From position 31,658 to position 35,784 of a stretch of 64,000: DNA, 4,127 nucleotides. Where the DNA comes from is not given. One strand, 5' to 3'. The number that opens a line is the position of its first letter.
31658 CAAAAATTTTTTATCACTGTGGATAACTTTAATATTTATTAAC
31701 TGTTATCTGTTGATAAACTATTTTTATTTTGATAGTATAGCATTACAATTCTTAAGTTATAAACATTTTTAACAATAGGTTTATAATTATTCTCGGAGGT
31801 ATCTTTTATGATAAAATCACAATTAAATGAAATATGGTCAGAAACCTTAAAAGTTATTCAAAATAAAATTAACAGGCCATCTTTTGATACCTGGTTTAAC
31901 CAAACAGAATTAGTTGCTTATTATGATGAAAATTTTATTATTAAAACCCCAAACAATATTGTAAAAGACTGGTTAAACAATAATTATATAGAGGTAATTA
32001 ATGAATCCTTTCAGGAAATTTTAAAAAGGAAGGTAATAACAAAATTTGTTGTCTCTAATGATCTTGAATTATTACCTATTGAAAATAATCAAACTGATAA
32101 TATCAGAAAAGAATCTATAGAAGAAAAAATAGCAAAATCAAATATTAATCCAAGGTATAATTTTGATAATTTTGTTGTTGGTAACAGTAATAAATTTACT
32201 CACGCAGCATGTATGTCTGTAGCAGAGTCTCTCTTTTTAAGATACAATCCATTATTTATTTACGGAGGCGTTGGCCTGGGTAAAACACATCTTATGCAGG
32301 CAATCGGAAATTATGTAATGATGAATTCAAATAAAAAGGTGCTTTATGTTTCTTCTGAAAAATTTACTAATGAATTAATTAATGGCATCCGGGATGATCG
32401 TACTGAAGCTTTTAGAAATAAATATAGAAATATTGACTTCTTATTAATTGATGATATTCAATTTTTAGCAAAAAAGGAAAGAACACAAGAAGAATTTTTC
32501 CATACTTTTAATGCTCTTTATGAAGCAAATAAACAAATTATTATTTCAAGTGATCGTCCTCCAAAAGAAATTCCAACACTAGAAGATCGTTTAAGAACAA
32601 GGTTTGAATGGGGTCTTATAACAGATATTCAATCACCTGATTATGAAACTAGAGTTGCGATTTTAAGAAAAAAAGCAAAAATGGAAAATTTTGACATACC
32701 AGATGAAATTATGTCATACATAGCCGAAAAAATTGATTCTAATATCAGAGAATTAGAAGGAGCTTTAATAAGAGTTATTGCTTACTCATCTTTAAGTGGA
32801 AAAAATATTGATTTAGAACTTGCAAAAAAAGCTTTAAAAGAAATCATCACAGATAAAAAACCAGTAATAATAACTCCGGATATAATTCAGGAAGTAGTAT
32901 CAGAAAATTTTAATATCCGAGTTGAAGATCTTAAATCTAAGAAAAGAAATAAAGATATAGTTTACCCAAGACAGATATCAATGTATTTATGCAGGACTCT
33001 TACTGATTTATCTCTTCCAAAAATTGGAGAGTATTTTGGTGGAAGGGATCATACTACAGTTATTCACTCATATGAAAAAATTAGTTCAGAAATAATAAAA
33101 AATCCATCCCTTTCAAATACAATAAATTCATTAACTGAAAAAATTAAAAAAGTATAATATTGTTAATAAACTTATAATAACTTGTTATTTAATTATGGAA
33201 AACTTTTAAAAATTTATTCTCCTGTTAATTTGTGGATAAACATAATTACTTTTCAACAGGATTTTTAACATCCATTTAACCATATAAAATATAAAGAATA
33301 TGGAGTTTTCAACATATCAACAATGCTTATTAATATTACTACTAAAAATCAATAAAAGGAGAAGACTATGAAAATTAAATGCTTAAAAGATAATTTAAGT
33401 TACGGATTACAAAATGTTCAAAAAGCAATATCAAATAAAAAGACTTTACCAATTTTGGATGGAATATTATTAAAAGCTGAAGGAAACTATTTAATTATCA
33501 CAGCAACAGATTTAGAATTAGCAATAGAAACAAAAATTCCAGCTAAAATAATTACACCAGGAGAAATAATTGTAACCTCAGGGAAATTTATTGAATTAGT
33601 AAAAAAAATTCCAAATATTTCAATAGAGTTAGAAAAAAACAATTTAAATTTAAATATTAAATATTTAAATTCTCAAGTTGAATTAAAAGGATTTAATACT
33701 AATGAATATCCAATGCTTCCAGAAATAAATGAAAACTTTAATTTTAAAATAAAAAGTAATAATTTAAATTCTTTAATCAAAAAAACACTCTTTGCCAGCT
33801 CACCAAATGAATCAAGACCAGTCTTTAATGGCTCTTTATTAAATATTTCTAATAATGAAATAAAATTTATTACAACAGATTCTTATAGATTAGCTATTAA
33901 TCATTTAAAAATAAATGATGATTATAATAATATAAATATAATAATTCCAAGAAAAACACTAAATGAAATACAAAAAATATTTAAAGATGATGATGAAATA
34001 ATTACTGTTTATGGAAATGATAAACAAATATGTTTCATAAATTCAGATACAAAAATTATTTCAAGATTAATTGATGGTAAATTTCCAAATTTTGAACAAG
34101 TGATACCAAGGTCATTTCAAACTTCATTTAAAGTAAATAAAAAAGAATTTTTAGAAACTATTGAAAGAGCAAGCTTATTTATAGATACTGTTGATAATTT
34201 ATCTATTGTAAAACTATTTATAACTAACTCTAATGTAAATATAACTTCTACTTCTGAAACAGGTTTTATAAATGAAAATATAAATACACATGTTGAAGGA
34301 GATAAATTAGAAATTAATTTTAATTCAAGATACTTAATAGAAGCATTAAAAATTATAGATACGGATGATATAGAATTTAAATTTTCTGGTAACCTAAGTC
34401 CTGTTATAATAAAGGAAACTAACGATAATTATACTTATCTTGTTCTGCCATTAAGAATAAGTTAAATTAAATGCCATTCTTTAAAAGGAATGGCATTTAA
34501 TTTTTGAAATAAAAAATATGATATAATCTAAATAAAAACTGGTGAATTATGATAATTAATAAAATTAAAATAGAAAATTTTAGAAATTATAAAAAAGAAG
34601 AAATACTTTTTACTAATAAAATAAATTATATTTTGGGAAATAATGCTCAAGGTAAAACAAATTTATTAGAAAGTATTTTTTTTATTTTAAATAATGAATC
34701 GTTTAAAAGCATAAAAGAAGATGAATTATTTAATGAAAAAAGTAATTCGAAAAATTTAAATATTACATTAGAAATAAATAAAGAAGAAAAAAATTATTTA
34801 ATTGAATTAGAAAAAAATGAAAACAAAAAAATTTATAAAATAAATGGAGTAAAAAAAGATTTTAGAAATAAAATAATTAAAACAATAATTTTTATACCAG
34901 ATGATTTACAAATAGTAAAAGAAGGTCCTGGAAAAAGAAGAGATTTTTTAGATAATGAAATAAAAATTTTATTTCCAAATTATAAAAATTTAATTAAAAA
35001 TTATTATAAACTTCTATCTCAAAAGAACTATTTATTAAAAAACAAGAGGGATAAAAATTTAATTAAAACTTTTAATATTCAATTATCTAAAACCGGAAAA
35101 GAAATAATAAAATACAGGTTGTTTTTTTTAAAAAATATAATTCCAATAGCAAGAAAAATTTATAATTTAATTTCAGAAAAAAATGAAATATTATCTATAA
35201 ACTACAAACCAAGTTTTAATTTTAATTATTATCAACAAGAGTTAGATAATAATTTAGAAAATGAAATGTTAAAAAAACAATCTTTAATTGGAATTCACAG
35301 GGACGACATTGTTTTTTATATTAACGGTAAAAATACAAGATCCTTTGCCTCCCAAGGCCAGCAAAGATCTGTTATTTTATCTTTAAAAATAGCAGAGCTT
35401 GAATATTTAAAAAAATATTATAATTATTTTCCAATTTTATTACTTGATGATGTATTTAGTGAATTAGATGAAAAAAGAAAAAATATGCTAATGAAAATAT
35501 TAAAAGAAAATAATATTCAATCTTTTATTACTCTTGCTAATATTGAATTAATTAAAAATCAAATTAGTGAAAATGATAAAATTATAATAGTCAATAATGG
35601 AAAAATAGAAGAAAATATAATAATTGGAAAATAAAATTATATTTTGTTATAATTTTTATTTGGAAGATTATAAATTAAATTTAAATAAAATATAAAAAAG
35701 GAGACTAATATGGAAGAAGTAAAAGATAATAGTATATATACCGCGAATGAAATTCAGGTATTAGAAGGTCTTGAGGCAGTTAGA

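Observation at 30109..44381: The replication origin block appears flipped between two inverted ISLre2 copies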

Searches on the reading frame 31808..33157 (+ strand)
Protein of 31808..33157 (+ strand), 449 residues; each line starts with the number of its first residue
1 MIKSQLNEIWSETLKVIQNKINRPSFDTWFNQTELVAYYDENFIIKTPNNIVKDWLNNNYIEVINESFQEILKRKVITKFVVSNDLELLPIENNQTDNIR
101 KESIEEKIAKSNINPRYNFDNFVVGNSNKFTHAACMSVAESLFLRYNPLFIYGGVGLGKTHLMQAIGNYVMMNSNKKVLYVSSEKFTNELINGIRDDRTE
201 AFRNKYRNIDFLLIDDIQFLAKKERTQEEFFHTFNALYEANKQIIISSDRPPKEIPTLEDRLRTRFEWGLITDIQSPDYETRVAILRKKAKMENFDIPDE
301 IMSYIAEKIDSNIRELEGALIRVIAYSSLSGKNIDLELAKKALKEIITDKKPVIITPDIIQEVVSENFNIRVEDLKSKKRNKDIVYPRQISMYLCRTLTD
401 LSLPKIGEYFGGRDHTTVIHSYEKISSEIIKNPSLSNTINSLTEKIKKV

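Call 7: search_protein_families(library=ncbifam, proteins=[window:31808-33157:+])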
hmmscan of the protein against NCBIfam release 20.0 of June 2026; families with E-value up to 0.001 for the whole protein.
window:31808-33157:+ (449 aa): 23 families
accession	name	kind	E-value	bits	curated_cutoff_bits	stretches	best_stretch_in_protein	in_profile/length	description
TIGR00362.1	DnaA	equivalog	7.6e-175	582.2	343.9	1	10-446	1-437/437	chromosomal replication initiator protein DnaA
NF001154.0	PRK00149.3-3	equivalog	6.9e-107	358.3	410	1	14-448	15-460/462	chromosomal replication initiator protein DnaA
NF009087.0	PRK12422.1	equivalog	2.7e-80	270.7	657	1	9-448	3-445/455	chromosomal replication initiator protein DnaA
TIGR03420.1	DnaA_homol_Hda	equivalog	1.7e-32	112.8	194.8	1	114-343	9-225/226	DnaA regulatory inactivator Hda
NF038214.1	IS21_help_AAA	equivalog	2.3e-21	76.6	200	1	67-253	12-195/232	IS21-like element helper ATPase IstB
NF005982.0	PRK08084.1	equivalog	9e-18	64.7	268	1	146-327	45-217/235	DnaA inactivator Hda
NF005304.0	PRK06835.1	equivalog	5.7e-15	55.2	215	1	144-257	181-295/330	ATP-binding protein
NF005992.0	PRK08116.1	subfamily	5.4e-13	48.7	189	1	95-265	57-236/269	hypothetical protein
NF005378.0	PRK06921.1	subfamily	9.2e-12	44.6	207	1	145-266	116-240/266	hypothetical protein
NF006038.0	PRK08181.1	subfamily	1.1e-09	37.9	317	1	101-252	60-211/271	transposase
NF005206.0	PRK06672.1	equivalog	1.4e-08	34.2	416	1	10-85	5-79/341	hypothetical protein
NF006505.0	PRK08939.1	equivalog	2.1e-08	33.8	228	1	146-217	156-226/306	primosomal protein DnaI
NF006616.1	PRK09183.1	subfamily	5.2e-08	32.5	300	1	64-247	19-201/253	IS21-like element helper ATPase IstB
NF006485.0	PRK08903.1-5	equivalog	9.9e-08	31.9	289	1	120-344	18-226/233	DnaA regulatory inactivator Hda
NF009043.0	PRK12377.1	subfamily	1.1e-07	31.8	389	1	95-219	49-174/248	ATP-binding protein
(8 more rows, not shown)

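Call 11: find_encoding_contigs(protein=window:31808-33157:+, flank=10000, max_places=10)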
Protein window:31808-33157:+ (449 aa): no gene with exactly this product is on record in the collection.

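Call 40: find_homologous_proteins(query=window:31808-33157:+, max_evalue=1e-200)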
Query window:31808-33157:+ (449 aa): 8 proteins with E <= 1e-200 among 8000 candidates.
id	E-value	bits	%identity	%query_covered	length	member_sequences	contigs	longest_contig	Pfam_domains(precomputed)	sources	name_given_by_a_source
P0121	8.0e-291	982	100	100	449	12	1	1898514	PF11638.14,PF01695.24,PF00308.25,PF08299.18,PF00004.36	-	-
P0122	2.7e-276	935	94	100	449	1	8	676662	PF13173.13,PF11638.14,PF01695.24,PF00308.25,PF08299.18,PF00004.36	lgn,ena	-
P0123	4.2e-276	934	94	100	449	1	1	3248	PF13173.13,PF11638.14,PF01695.24,PF00308.25,PF08299.18,PF00004.36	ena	-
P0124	6.6e-276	933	94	100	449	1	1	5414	PF13173.13,PF11638.14,PF01695.24,PF00308.25,PF08299.18,PF00004.36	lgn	-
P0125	1.4e-255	866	87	100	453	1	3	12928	PF13173.13,PF11638.14,PF01695.24,PF00308.25,PF08299.18,PF00004.36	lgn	-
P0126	2.0e-255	866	86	100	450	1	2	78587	PF11638.14,PF01695.24,PF00308.25,PF08299.18,PF00004.36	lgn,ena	-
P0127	6.6e-255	864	86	100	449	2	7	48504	PF11638.14,PF01695.24,PF00308.25,PF08299.18,PF00004.36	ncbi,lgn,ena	-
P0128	3.8e-246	835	84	100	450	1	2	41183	PF11638.14,PF01695.24,PF00308.25,PF08299.18,PF00004.36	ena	-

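Call 41: find_encoding_contigs(protein=P0126, flank=10000, max_places=3)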
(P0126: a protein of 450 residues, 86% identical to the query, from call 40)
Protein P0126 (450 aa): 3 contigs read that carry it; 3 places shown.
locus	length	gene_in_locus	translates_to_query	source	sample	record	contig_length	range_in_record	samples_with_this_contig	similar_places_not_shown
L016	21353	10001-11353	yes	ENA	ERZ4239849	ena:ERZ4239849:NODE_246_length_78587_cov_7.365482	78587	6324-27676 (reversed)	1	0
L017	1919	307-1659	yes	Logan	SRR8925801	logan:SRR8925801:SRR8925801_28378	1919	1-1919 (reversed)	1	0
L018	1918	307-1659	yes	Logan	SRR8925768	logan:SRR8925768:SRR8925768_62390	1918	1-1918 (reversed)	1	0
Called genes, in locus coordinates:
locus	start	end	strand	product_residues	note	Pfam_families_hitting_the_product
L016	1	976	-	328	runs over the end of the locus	PF01551:Peptidase_M23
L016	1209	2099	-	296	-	PF02195:ParB_N, PF17762:HTH_ParB, PF23552:ParB_C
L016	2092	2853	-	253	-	PF00142:Fer4_NifH (weak), PF01656:CbiA, PF02374:ArsA_ATPase (weak), PF06564:CBP_BcsQ, PF09140:MipZ, PF10609:ParA, PF13614:AAA_31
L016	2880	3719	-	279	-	PF02195:ParB_N, PF17762:HTH_ParB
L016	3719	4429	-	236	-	PF02527:GidB, PF13847:Methyltransf_31 (weak)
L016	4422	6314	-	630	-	PF01134:GIDA, PF07992:Pyr_redox_2 (faint), PF12831:FAD_oxidored (weak), PF21680:GIDA_C_1st, PF13932:SAM_GIDA_C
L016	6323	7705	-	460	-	PF10396:TrmE_N, PF00350:Dynamin_N (faint), PF03193:RsgA_GTPase (faint), PF12631:MnmE_helical, PF00071:Ras (faint), PF01926:MMR_HSR1, PF02421:FeoB_N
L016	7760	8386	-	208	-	PF14804:Jag_N, PF13083:KH_KhpA-B, PF01424:R3H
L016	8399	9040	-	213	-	PF02096:60KD_IMP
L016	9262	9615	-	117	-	PF00825:Ribonuclease_P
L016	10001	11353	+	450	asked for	PF11638:DnaA_N, PF01695:IstB_IS21, PF00308:Bac_DnaA, PF00004:AAA (weak), PF08299:Bac_DnaA_C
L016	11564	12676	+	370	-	PF00712:DNA_pol3_beta, PF02767:DNA_pol3_beta_2, PF02768:DNA_pol3_beta_3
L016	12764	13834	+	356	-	PF02463:SMC_N, PF13175:AAA_15, PF13476:AAA_23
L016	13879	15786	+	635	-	PF02518:HATPase_c, PF00204:DNA_gyraseB, PF01751:Toprim, PF21249:GyrB_hook (faint), PF00986:DNA_gyraseB_C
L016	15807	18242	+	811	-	PF00521:DNA_topoisoIV, PF03989:DNA_gyraseA_C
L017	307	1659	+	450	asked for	PF11638:DnaA_N, PF01695:IstB_IS21, PF00308:Bac_DnaA, PF00004:AAA (weak), PF08299:Bac_DnaA_C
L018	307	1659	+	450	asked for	PF11638:DnaA_N, PF01695:IstB_IS21, PF00308:Bac_DnaA, PF00004:AAA (weak), PF08299:Bac_DnaA_C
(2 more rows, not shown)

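Call 42: find_encoding_contigs(protein=P0122, flank=10000, max_places=8)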
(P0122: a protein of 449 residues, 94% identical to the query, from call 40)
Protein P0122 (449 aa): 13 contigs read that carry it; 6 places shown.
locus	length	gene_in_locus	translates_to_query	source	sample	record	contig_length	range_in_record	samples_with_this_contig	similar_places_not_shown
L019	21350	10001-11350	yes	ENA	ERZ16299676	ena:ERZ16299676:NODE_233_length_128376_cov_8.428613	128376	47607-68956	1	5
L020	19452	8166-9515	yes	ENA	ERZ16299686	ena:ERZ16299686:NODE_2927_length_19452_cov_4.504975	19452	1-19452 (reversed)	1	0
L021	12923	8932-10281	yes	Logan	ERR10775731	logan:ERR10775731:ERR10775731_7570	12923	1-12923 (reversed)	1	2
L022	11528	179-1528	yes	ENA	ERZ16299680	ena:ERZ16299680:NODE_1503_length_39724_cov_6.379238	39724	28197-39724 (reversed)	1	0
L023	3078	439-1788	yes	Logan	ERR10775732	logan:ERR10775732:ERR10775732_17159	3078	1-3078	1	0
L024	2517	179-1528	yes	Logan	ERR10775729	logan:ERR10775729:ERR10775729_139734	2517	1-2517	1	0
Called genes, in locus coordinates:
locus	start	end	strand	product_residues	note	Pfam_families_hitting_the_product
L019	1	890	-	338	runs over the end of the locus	PF01551:Peptidase_M23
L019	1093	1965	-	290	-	PF02195:ParB_N, PF17762:HTH_ParB, PF23552:ParB_C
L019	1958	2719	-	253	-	PF00142:Fer4_NifH (weak), PF01656:CbiA, PF02374:ArsA_ATPase (faint), PF06564:CBP_BcsQ (weak), PF09140:MipZ (faint), PF10609:ParA, PF13614:AAA_31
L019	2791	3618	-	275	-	PF02195:ParB_N, PF17762:HTH_ParB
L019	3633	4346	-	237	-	PF02527:GidB, PF13847:Methyltransf_31 (weak)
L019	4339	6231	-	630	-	PF00890:FAD_binding_2 (faint), PF01134:GIDA, PF12831:FAD_oxidored (faint), PF21680:GIDA_C_1st, PF13932:SAM_GIDA_C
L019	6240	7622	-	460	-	PF10396:TrmE_N, PF12631:MnmE_helical, PF00350:Dynamin_N (faint), PF01926:MMR_HSR1, PF02421:FeoB_N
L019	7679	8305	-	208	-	PF14804:Jag_N, PF13083:KH_KhpA-B, PF01424:R3H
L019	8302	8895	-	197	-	PF02096:60KD_IMP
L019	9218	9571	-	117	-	PF00825:Ribonuclease_P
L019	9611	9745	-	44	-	PF00468:Ribosomal_L34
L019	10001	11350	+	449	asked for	PF11638:DnaA_N, PF01695:IstB_IS21, PF00308:Bac_DnaA, PF00004:AAA (weak), PF13173:AAA_14 (faint), PF08299:Bac_DnaA_C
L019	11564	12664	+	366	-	PF00712:DNA_pol3_beta, PF02767:DNA_pol3_beta_2, PF02768:DNA_pol3_beta_3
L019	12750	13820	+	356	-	PF02463:SMC_N, PF13175:AAA_15, PF13476:AAA_23 (weak), PF13304:AAA_21 (weak)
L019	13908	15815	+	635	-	PF02518:HATPase_c, PF00204:DNA_gyraseB, PF01751:Toprim, PF00986:DNA_gyraseB_C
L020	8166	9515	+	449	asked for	PF11638:DnaA_N, PF01695:IstB_IS21, PF00308:Bac_DnaA, PF00004:AAA (weak), PF13173:AAA_14 (faint), PF08299:Bac_DnaA_C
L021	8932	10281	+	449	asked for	PF11638:DnaA_N, PF01695:IstB_IS21, PF00308:Bac_DnaA, PF00004:AAA (weak), PF13173:AAA_14 (faint), PF08299:Bac_DnaA_C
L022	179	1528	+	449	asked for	PF11638:DnaA_N, PF01695:IstB_IS21, PF00308:Bac_DnaA, PF00004:AAA (weak), PF13173:AAA_14 (faint), PF08299:Bac_DnaA_C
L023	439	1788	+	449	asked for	PF11638:DnaA_N, PF01695:IstB_IS21, PF00308:Bac_DnaA, PF00004:AAA (weak), PF13173:AAA_14 (faint), PF08299:Bac_DnaA_C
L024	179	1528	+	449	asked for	PF11638:DnaA_N, PF01695:IstB_IS21, PF00308:Bac_DnaA, PF00004:AAA (weak), PF13173:AAA_14 (faint), PF08299:Bac_DnaA_C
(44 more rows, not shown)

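Call 43: list_cluster_members(proteins=[P0121])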
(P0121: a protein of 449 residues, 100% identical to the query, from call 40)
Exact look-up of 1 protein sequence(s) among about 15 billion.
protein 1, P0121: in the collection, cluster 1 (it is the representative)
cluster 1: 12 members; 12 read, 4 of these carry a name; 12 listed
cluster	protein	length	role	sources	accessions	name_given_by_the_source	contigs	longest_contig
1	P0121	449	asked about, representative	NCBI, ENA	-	-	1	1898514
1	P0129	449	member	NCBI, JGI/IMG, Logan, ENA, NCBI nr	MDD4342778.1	MAG: chromosomal replication initiator protein DnaA [Eubacteriales bacterium] | chromosomal replication initiator protein DnaA [Eubacteriales bacterium]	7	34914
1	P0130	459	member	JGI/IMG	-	chromosomal replication initiator protein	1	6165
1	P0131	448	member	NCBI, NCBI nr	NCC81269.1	MAG: chromosomal replication initiator protein DnaA [Clostridia bacterium] | chromosomal replication initiator protein DnaA [Clostridia bacterium]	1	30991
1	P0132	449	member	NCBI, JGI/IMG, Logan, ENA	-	chromosomal replication initiator protein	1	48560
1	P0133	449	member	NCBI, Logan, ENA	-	-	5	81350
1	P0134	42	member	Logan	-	-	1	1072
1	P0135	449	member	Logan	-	-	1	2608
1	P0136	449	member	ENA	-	-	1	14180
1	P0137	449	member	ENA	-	-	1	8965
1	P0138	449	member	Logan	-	-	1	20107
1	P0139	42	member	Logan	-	-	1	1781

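Call 45: find_encoding_contigs(protein=P0132, flank=10000, max_places=6)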
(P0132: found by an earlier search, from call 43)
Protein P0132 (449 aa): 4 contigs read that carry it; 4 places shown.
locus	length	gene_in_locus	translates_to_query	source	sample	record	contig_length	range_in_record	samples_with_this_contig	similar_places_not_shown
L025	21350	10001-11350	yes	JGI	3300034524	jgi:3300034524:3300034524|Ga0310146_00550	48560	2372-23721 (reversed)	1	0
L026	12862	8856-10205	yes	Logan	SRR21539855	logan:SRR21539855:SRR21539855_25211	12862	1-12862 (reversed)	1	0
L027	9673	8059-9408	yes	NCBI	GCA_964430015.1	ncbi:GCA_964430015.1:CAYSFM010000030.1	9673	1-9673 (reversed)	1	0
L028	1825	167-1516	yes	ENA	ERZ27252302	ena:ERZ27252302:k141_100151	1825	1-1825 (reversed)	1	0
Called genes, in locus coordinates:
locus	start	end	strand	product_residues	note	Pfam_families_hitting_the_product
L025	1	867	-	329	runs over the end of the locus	PF01551:Peptidase_M23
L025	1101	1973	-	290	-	PF02195:ParB_N, PF17762:HTH_ParB, PF23552:ParB_C (weak)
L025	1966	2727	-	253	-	PF00142:Fer4_NifH (weak), PF01656:CbiA, PF02374:ArsA_ATPase (weak), PF06564:CBP_BcsQ (weak), PF09140:MipZ (weak), PF10609:ParA, PF13614:AAA_31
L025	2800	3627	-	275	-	PF02195:ParB_N, PF17762:HTH_ParB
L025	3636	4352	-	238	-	PF02527:GidB, PF13847:Methyltransf_31 (weak)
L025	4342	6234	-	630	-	PF01134:GIDA, PF07992:Pyr_redox_2 (faint), PF12831:FAD_oxidored (faint), PF21680:GIDA_C_1st, PF13932:SAM_GIDA_C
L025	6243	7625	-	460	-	PF10396:TrmE_N, PF12631:MnmE_helical, PF01926:MMR_HSR1, PF02421:FeoB_N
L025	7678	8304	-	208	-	PF14804:Jag_N, PF13083:KH_KhpA-B, PF01424:R3H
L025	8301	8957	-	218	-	PF02096:60KD_IMP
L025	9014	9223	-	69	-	PF01809:YidD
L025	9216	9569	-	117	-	PF00825:Ribonuclease_P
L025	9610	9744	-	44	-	PF00468:Ribosomal_L34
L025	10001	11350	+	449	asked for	PF11638:DnaA_N, PF01695:IstB_IS21, PF00308:Bac_DnaA, PF00004:AAA (weak), PF08299:Bac_DnaA_C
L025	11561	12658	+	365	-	PF00712:DNA_pol3_beta, PF02767:DNA_pol3_beta_2, PF02768:DNA_pol3_beta_3, PF00712:DNA_pol3_beta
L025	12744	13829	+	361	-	PF02463:SMC_N, PF13175:AAA_15, PF13476:AAA_23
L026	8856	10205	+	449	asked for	PF11638:DnaA_N, PF01695:IstB_IS21, PF00308:Bac_DnaA, PF00004:AAA (weak), PF08299:Bac_DnaA_C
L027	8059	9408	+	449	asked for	PF11638:DnaA_N, PF01695:IstB_IS21, PF00308:Bac_DnaA, PF00004:AAA (weak), PF08299:Bac_DnaA_C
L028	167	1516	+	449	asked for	PF11638:DnaA_N, PF01695:IstB_IS21, PF00308:Bac_DnaA, PF00004:AAA (weak), PF08299:Bac_DnaA_C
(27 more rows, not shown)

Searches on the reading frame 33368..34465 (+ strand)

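Call 7: search_protein_families(library=ncbifam, proteins=[window:33368-34465:+])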
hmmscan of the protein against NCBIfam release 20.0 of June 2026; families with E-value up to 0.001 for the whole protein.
window:33368-34465:+ (365 aa): 3 families
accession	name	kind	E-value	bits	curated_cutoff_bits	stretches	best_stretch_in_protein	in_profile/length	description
TIGR00663.1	dnan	equivalog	2.1e-91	306.6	137.65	1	1-363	1-366/367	DNA polymerase III subunit beta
NF004184.0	PRK05643.3-2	equivalog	6.1e-45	153.8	443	1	1-356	1-366/375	DNA polymerase III subunit beta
NF011508.0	PRK14946.1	equivalog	8.2e-25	87.8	513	1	1-351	1-352/366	DNA polymerase III subunit beta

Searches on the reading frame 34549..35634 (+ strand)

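Call 7: search_protein_families(library=ncbifam, proteins=[window:34549-35634:+])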
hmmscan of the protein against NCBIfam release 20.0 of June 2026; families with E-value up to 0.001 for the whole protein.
window:34549-35634:+ (361 aa): 13 families
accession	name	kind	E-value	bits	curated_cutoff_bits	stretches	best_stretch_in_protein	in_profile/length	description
TIGR00611.2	recf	equivalog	3.5e-93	312.4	172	1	3-329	1-338/339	DNA replication/repair protein RecF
NF010680.0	PRK14079.1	equivalog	9.2e-55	186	386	1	3-317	3-314/349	recombination protein F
NF003034.1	PRK03918.1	equivalog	8.6e-11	40.5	700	1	1-102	1-103/878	DNA double-strand break repair ATPase Rad50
NF041034.1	Rad50_Sulf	equivalog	4.5e-09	34.7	1000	1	1-91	1-88/872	DNA double-strand break repair ATPase Rad50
NF002244.0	PRK01156.1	equivalog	3.2e-08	32.1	847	1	1-89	1-86/895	DNA double-strand break repair ATPase Rad50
NF002572.0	PRK02224.1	equivalog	3.5e-07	28.9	1087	1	1-87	1-85/888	DNA double-strand break repair ATPase Rad50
NF053563.1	Rkd4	equivalog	9.3e-07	27.4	860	1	2-112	2-120/747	arcadin-4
NF041760.1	PtuA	equivalog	4e-06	26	500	1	2-98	51-155/524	retron Ec78 anti-phage system effector ATPase PtuA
NF041035.1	Rad50_Halo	equivalog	7.3e-06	24.6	1000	1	1-86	1-84/883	DNA double-strand break repair ATPase Rad50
TIGR01277.1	thiQ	equivalog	0.0001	22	245.05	1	295-354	148-208/213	thiamine ABC transporter ATP-binding protein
NF040840.2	tungstate_WtpC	equivalog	0.0001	21.7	440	0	295-354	150-210/347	tungstate ABC transporter ATP-binding protein WtpC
TIGR02169.1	SMC_prok_A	equivalog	0.00044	18.1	729.4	1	3-101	2-116/1165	chromosome segregation protein SMC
TIGR04520.1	ECF_ATPase_1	equivalog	0.00085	18.8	315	0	296-355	157-216/269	energy-coupling factor transporter ATPase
